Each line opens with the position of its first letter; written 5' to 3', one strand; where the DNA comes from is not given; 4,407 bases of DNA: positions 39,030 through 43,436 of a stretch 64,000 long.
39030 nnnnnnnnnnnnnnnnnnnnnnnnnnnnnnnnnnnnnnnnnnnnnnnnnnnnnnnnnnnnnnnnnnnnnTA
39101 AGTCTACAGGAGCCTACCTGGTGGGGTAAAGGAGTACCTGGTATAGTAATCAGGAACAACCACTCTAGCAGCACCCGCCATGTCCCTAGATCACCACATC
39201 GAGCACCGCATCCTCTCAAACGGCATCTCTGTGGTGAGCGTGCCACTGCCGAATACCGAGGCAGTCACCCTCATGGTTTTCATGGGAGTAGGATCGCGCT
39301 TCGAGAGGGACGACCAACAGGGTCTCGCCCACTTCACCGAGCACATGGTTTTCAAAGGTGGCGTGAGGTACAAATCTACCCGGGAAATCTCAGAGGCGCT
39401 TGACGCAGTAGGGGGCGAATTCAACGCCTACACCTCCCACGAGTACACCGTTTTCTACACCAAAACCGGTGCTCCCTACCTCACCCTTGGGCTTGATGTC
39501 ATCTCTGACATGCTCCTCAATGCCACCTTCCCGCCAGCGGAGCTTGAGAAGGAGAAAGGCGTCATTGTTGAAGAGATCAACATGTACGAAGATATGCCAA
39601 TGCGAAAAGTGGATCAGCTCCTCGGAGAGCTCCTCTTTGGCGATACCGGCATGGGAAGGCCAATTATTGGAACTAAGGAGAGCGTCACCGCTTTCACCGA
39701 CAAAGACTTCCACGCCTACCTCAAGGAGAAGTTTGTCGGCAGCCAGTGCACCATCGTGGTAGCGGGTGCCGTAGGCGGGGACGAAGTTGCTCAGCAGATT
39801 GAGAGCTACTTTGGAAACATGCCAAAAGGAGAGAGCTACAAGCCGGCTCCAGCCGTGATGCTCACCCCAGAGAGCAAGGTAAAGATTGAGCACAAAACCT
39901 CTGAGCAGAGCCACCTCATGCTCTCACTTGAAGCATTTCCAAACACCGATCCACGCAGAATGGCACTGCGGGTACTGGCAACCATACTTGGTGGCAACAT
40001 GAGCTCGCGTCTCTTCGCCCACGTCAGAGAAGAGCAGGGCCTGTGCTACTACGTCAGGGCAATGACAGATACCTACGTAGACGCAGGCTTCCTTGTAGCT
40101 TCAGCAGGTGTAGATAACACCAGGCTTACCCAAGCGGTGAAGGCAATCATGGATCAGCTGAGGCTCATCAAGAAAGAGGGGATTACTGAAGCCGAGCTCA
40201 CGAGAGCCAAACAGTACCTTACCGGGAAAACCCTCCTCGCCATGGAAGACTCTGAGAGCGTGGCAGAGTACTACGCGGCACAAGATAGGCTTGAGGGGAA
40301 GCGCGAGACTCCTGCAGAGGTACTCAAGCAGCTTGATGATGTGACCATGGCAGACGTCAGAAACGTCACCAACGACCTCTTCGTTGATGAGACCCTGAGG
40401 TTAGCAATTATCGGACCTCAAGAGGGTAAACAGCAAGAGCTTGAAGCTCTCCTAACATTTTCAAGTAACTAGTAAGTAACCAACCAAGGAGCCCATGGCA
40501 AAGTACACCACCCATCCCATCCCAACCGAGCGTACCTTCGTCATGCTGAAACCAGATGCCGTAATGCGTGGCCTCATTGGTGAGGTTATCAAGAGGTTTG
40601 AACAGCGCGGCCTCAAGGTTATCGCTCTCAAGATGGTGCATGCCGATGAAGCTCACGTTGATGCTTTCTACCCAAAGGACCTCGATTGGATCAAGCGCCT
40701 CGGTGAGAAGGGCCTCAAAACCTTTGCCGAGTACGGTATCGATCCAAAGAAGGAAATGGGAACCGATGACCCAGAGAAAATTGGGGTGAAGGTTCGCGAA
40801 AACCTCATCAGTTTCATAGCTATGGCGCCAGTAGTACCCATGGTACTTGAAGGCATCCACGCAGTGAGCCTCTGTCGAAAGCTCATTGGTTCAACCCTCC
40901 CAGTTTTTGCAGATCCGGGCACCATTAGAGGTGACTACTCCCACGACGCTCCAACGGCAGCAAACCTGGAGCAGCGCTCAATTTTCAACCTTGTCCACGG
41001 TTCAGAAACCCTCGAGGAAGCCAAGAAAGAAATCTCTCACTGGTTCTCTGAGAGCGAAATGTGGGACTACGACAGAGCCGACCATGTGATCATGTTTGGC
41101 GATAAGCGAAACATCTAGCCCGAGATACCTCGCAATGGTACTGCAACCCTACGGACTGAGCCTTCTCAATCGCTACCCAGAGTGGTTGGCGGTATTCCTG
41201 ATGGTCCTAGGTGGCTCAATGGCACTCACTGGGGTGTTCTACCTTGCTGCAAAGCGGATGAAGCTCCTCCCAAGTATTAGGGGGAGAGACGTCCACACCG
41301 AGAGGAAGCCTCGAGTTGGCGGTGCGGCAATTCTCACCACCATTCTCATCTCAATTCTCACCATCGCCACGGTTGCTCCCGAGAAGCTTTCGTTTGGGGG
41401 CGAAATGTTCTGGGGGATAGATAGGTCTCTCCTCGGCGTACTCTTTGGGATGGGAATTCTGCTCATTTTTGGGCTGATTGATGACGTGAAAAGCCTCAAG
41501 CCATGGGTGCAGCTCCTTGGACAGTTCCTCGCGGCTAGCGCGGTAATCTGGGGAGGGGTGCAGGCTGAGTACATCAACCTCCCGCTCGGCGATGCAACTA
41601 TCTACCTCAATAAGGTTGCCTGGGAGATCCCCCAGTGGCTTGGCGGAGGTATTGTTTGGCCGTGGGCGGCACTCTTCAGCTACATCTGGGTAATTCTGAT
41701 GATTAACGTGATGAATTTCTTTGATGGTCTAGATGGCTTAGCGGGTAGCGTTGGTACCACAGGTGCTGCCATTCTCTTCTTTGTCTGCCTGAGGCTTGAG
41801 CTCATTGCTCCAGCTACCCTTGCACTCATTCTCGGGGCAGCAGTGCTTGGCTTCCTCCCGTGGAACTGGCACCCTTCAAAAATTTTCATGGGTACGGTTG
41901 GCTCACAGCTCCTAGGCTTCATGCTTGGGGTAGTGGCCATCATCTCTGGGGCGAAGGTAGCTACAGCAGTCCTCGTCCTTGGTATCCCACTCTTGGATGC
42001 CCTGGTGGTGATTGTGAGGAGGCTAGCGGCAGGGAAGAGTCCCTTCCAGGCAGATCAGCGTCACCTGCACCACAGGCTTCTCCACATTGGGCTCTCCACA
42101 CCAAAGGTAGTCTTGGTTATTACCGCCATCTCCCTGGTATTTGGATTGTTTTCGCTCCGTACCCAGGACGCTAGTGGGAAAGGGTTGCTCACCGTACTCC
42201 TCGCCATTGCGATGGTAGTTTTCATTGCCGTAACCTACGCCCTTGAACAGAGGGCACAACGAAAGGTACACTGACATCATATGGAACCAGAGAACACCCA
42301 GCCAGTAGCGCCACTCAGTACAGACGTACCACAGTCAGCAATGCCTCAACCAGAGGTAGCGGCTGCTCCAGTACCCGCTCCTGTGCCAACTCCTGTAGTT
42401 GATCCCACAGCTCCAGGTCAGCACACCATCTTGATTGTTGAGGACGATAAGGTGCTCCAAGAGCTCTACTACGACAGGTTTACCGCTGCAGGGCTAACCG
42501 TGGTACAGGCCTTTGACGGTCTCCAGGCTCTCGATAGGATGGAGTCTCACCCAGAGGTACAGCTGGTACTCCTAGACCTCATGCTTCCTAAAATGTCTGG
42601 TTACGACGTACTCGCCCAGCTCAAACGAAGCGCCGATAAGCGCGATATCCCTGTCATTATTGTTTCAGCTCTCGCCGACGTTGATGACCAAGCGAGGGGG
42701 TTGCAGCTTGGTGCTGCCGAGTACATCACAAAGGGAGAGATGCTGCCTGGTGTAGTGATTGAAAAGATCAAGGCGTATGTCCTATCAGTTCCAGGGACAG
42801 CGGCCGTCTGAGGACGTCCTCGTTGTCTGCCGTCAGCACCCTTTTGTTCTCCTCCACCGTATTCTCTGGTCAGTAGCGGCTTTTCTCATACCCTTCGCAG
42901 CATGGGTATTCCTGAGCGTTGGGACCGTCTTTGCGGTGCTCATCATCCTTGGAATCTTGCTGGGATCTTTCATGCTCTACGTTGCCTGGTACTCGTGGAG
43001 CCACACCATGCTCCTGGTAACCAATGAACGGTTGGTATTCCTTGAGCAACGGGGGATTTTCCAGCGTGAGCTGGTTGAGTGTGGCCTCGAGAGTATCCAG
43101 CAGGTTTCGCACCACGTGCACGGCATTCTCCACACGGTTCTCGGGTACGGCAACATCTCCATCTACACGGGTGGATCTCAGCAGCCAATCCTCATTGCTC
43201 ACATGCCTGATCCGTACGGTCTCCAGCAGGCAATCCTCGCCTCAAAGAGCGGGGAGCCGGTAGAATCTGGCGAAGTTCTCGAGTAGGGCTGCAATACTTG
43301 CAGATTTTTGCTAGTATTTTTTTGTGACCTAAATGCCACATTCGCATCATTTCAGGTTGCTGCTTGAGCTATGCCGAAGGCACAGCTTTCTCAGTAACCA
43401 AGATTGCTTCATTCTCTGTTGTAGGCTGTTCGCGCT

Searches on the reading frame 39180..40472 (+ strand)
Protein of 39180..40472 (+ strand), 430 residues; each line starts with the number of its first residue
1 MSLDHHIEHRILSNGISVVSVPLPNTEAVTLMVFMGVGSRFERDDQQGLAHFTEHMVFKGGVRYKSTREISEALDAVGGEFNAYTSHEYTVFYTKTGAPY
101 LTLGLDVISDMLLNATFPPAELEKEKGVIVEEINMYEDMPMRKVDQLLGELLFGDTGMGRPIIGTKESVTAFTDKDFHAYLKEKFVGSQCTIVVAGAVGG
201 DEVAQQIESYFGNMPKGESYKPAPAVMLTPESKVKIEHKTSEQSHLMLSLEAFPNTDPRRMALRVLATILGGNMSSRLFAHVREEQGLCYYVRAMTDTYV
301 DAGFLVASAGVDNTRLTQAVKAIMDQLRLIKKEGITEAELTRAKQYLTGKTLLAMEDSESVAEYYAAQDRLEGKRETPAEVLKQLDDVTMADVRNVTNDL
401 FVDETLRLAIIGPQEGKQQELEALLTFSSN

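Call 33: search_protein_families(library=pfam, proteins=[window:39180-40472:+], max_evalue=0.001)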
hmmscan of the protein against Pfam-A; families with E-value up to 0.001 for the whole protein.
window:39180-40472:+ (430 aa): 2 families
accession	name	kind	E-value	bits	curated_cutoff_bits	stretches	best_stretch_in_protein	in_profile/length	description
PF05193.26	Peptidase_M16_C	-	6.7e-37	127.6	23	1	172-346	2-180/181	Peptidase M16 inactive domain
PF00675.25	Peptidase_M16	-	6.4e-34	117.4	22.3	1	18-165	2-148/149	Insulinase (Peptidase family M16)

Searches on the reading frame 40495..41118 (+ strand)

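Call 33: search_protein_families(library=pfam, proteins=[window:40495-41118:+], max_evalue=0.001)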
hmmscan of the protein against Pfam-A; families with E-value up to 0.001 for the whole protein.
window:40495-41118:+ (207 aa): 1 family
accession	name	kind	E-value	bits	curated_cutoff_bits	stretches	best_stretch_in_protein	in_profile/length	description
PF00334.24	NDK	-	5.3e-37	127.2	27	2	101-188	57-134/135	Nucleoside diphosphate kinase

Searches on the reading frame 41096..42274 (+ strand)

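Call 33: search_protein_families(library=pfam, proteins=[window:41096-42274:+], max_evalue=0.001)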
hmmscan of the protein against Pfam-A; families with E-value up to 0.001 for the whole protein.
window:41096-42274:+ (392 aa): 1 family
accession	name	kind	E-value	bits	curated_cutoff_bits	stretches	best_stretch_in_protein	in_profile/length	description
PF00953.26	Glycos_transf_4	-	4e-34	118.4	27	1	113-284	2-159/160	Glycosyl transferase family 4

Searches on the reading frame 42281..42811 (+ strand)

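Call 34: search_protein_families(library=pfam, proteins=[window:42281-42811:+], max_evalue=0.001)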
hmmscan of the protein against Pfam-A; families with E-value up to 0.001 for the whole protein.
window:42281-42811:+ (176 aa): 1 family
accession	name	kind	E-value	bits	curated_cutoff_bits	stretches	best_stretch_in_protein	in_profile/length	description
PF00072.30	Response_reg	-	1.3e-21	77.3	30.2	1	50-152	1-100/111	Response regulator receiver domain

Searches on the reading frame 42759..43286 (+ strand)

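Call 34: search_protein_families(library=pfam, proteins=[window:42759-43286:+], max_evalue=0.001)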
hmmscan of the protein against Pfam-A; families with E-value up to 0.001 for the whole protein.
window:42759-43286:+ (175 aa): 2 families
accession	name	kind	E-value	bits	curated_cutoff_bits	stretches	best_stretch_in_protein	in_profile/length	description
PF14470.12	bPH_3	-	3e-05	24.9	23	1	82-120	22-60/95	Bacterial PH domain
PF03703.20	bPH_2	-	3.4e-05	24.4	22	1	81-147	2-64/78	Bacterial PH domain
